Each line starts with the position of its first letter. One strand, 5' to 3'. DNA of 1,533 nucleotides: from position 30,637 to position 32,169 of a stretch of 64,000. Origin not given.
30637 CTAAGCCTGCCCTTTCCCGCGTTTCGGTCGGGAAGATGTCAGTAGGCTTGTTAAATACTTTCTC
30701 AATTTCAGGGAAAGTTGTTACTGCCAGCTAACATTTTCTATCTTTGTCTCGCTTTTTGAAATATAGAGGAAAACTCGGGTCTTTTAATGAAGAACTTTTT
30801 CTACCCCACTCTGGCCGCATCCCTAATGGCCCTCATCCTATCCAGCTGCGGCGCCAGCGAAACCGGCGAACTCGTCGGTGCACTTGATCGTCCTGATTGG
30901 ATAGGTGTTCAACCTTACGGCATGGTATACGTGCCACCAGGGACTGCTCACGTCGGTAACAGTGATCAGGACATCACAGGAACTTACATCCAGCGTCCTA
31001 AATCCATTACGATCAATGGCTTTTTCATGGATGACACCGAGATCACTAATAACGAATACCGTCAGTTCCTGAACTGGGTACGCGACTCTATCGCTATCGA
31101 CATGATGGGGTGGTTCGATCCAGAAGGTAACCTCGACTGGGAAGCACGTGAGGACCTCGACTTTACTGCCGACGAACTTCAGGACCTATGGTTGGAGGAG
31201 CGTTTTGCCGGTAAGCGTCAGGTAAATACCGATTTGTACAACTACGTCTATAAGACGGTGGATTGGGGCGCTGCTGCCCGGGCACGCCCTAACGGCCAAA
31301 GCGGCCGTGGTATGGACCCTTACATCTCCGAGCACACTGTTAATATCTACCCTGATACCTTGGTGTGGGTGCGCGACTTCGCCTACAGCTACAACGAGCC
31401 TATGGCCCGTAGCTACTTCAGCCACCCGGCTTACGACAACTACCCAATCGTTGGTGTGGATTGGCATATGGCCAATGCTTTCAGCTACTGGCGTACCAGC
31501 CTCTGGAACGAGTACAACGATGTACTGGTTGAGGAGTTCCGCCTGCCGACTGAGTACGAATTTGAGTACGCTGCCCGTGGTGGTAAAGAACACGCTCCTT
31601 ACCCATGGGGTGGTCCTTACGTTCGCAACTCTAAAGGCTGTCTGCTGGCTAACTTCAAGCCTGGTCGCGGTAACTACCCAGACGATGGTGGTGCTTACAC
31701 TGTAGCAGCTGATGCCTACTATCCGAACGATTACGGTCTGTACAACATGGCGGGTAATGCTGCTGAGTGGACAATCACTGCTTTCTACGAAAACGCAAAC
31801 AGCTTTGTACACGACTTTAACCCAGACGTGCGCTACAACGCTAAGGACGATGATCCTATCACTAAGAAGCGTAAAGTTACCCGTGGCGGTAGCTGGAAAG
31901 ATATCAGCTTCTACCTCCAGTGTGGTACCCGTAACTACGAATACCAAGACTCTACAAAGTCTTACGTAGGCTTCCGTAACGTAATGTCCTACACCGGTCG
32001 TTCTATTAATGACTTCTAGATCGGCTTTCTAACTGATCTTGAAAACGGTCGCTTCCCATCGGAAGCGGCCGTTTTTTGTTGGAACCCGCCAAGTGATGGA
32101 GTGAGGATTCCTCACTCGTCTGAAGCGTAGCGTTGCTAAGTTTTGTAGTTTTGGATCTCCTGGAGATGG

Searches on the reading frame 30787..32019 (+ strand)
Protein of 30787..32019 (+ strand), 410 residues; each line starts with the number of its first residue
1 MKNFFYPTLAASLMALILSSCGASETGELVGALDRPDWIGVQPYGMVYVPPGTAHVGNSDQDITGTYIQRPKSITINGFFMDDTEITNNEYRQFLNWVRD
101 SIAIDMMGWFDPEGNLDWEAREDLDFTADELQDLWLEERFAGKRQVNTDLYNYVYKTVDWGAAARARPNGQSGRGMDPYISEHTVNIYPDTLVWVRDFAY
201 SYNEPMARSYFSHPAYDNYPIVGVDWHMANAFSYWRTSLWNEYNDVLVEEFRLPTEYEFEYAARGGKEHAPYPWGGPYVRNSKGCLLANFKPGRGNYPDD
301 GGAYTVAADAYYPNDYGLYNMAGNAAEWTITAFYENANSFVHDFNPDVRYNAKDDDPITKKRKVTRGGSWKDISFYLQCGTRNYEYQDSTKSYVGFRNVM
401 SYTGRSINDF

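Call 16: search_protein_families(library=pfam, proteins=[window:30787-32019:+], max_evalue=0.0001)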
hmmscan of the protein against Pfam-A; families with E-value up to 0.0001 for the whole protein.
window:30787-32019:+ (410 aa): 1 family
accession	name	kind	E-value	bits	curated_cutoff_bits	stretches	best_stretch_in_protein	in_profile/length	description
PF03781.23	FGE-sulfatase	-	4.2e-41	141.7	23.3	1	45-399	4-254/255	Sulfatase-modifying factor enzyme 1-like domain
